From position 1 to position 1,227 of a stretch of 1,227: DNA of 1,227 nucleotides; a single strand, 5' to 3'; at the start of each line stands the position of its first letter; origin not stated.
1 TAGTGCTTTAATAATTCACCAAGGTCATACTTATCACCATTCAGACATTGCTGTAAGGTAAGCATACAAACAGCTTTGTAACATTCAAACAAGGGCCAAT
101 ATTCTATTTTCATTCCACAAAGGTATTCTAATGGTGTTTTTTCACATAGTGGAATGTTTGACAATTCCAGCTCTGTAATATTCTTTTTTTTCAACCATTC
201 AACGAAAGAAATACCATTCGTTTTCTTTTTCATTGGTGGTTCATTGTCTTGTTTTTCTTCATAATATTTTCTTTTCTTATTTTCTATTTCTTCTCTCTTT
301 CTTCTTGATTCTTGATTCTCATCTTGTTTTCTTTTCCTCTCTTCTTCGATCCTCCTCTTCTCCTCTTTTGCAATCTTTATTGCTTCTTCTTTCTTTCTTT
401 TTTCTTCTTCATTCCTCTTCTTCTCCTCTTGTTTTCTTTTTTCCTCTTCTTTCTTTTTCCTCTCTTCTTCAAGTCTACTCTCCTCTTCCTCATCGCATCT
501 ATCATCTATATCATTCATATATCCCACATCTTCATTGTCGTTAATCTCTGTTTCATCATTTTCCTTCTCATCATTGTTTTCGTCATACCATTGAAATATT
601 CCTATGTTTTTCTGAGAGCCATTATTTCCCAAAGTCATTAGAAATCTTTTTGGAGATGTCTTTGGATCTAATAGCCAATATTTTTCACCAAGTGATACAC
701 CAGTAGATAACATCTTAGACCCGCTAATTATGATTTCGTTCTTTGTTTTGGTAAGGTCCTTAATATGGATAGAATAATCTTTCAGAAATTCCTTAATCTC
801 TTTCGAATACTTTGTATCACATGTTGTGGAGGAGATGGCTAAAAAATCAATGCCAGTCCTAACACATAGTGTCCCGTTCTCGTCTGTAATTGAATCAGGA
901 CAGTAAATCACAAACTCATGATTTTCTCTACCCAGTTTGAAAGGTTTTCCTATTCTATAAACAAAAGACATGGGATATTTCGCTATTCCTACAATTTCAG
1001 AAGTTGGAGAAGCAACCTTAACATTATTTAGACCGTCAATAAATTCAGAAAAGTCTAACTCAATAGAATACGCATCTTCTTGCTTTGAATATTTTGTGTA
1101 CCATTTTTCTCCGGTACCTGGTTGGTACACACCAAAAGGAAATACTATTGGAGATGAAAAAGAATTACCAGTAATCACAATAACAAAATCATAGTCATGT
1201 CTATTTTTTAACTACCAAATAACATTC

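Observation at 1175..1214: Unresolved start: an 80-codon open frame lies upstream of the first Met, and a nearby ATG is one base out of frame next to an A4/T4 run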

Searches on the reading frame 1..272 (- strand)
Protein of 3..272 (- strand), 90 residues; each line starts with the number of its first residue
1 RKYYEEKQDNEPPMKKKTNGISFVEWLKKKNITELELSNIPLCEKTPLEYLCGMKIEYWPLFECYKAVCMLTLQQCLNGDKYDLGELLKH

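Call 24: find_homologous_proteins(query=window:3-266:-, max_evalue=10)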
Query seq(88 aa): no candidate shares three 5-residue words with the query. No homologue found.

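Call 27: search_protein_families(library=pfam, proteins=[window:1-260:-], max_evalue=10)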
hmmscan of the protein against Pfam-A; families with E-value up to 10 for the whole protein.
window:1-260:- (86 aa): 0 families

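Call 39: search_protein_families(library=phrogs, proteins=[window:1-260:-], max_evalue=1)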
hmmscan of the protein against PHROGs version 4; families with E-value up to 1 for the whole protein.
window:1-260:- (86 aa): 0 families

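Call 53: predict_structure(protein=window:3-272:-)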
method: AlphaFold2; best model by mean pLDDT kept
length: 90 residues; sequences in the alignment: 1
mean_pLDDT: 46.3   pTM: 0.26
mean pLDDT of the five models: 46.3, 43.7, 42.9, 41.4, 38.5
residues with pLDDT >= 90: 0; 70-90: 0; 50-70: 21; < 50: 69
segments of 3 or more residues with pLDDT < 50: 1-6, 8-25, 32-64, 83-90
pLDDT, mean of each block of 10 residues (from residue 1): 45 41 50 45 43 42 52 54 45
secondary structure, 60 per line:
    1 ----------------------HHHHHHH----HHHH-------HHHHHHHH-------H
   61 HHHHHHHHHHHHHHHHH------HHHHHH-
elements in order: H23-29 H34-37 H45-52 H60-77 H84-89

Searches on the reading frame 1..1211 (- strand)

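Call 5: search_protein_families(library=pfam, proteins=[window:1-1211:-], max_evalue=1)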
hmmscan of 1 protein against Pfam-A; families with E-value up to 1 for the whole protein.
window:1-1211:- (403 aa): 2 families
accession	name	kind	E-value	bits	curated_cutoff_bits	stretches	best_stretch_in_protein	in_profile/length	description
PF02724.19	CDC45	-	0.00027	19.8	34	1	200-320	98-223/624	CDC45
PF23333.1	VWC2L_1st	-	0.18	12.2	27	0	83-119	9-38/40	VWC2L-like, N-terminal domain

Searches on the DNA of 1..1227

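Call 44: search_rna_families(source=window, threshold=gathering)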
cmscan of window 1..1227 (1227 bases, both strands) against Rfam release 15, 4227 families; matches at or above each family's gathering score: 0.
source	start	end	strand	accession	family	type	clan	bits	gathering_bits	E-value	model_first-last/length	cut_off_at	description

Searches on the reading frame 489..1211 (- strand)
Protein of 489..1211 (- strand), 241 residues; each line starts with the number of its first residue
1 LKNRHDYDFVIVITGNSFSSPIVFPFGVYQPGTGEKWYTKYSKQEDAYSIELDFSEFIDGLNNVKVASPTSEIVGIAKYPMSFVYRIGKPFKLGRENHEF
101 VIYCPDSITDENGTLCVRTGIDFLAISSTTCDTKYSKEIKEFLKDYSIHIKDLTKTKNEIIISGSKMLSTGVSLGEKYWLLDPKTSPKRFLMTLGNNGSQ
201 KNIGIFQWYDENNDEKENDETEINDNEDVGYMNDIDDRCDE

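Call 6: find_homologous_proteins(query=window:489-1211:-)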
Query seq(241 aa) (241 aa): 1 proteins with E <= 0.001 among 353 candidates.
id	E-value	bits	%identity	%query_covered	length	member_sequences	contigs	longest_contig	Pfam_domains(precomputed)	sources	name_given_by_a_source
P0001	4.7e-144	496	100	90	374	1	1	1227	-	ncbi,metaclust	ncbi:predicted protein, partial [Naegleria gruberi]|metaclust:status=active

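Call 8: find_encoding_contigs(protein=P0001, flank=10000)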
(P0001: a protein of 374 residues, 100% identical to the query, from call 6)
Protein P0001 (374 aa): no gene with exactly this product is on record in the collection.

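Call 15: search_protein_representatives(protein=window:567-1211:-)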
Query: 215 residues. Proteins with E-value up to 0.001 (for the whole library): 2; up to 1e-10: 1; up to 1e-30: 1. The best 2 are listed.
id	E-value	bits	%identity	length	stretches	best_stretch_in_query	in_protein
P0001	3.9e-126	435.1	100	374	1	24-215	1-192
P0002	9.0e-05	38.4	27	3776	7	53-179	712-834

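Call 17: list_cluster_members(proteins=[P0002, P0001])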
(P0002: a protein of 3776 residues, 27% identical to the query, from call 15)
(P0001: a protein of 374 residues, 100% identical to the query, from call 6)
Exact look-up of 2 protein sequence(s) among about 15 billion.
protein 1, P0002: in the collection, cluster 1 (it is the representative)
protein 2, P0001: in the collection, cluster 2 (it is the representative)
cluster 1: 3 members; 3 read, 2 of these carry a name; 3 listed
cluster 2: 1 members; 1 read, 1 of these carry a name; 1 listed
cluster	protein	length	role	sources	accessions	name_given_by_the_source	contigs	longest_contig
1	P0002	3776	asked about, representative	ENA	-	-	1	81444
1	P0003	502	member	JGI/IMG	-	hypothetical protein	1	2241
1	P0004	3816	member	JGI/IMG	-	phosphodiesterase/alkaline phosphatase D-like protein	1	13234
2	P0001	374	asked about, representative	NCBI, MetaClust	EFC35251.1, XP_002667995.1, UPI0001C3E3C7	predicted protein, partial [Naegleria gruberi] | status=active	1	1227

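Call 25: predict_structure(protein=window:567-1211:-)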
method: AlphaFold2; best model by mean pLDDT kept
length: 215 residues; sequences in the alignment: 1
mean_pLDDT: 32.1   pTM: 0.20
mean pLDDT of the five models: 32.1, 28.1, 26.9, 26.1, 26.0
residues with pLDDT >= 90: 0; 70-90: 0; 50-70: 0; < 50: 215
segments of 3 or more residues with pLDDT < 50: 1-215
pLDDT, mean of each block of 10 residues (from residue 1): 36 35 39 39 28 34 30 30 24 24 30 31 28 35 35 28 27 31 34 36 38 35
secondary structure, 60 per line:
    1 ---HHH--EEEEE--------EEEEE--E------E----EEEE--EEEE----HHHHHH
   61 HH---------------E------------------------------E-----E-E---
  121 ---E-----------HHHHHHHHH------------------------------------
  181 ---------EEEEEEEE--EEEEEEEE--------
elements in order: E9-13 E22-26 E41-44 E47-50 H55-62 H136-144 E190-197 E200-207

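Call 28: find_related_loci(query=window:567-1211:-, collection=metagenome_contigs, flank=5000)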
Query window:567-1211:- (215 aa) in metagenome_contigs; peptide patterns used: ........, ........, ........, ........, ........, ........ (x = any residue, [..] = any of these).
74 stretches matched a pattern, but none encodes a relative of the query by tblastn (E <= 1e-3).

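Call 29: find_related_loci(query=window:567-1211:-, collection=viral_contigs, flank=5000)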
Query window:567-1211:- (215 aa) in viral_contigs; peptide patterns used: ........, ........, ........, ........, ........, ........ (x = any residue, [..] = any of these).
18 stretches matched a pattern, but none encodes a relative of the query by tblastn (E <= 1e-3).

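Call 39: search_protein_families(library=phrogs, proteins=[window:567-1211:-], max_evalue=1)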
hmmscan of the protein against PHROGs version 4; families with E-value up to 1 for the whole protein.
window:567-1211:- (215 aa): 0 families

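Call 40: search_solved_structures(query=window:567-1211:-, max_evalue=10)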
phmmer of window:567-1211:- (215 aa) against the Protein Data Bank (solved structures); distinct sequences matched with E-value up to 10: 2.
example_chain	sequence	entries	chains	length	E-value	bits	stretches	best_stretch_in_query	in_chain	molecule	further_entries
2qhp_A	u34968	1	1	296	0.48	13.1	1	141-200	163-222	Fructokinase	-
9b9s_A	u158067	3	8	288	1.4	11.6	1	29-163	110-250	Chemotaxis protein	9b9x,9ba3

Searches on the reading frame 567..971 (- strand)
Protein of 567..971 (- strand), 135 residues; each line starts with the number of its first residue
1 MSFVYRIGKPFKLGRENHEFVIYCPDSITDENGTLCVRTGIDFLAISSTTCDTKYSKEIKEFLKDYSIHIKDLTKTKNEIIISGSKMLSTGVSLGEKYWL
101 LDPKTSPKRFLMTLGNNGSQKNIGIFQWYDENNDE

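Call 27: search_protein_families(library=pfam, proteins=[window:567-971:-], max_evalue=10)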
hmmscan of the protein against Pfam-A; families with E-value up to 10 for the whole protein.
window:567-971:- (135 aa): 4 families
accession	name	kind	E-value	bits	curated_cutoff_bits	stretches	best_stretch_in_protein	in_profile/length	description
PF10553.14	MSV199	-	0.014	16.1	22.4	1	51-120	46-119/132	MSV199 domain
PF23333.1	VWC2L_1st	-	0.02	15.3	27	1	3-39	9-38/40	VWC2L-like, N-terminal domain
PF06462.18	Hyd_WA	-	0.17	12.1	21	1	30-41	6-17/30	Propeller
PF11794.13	HpaB_N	-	0.2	11.7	35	1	47-99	144-197/270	4-hydroxyphenylacetate 3-hydroxylase N terminal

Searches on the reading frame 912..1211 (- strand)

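Call 27: search_protein_families(library=pfam, proteins=[window:912-1211:-], max_evalue=10)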
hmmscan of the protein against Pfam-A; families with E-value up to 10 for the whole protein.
window:912-1211:- (100 aa): 1 family
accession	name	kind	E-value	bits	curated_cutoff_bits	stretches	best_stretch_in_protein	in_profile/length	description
PF06120.16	Phage_HK97_TLTM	-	0.28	10.8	24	1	34-61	34-60/295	Tail length tape measure protein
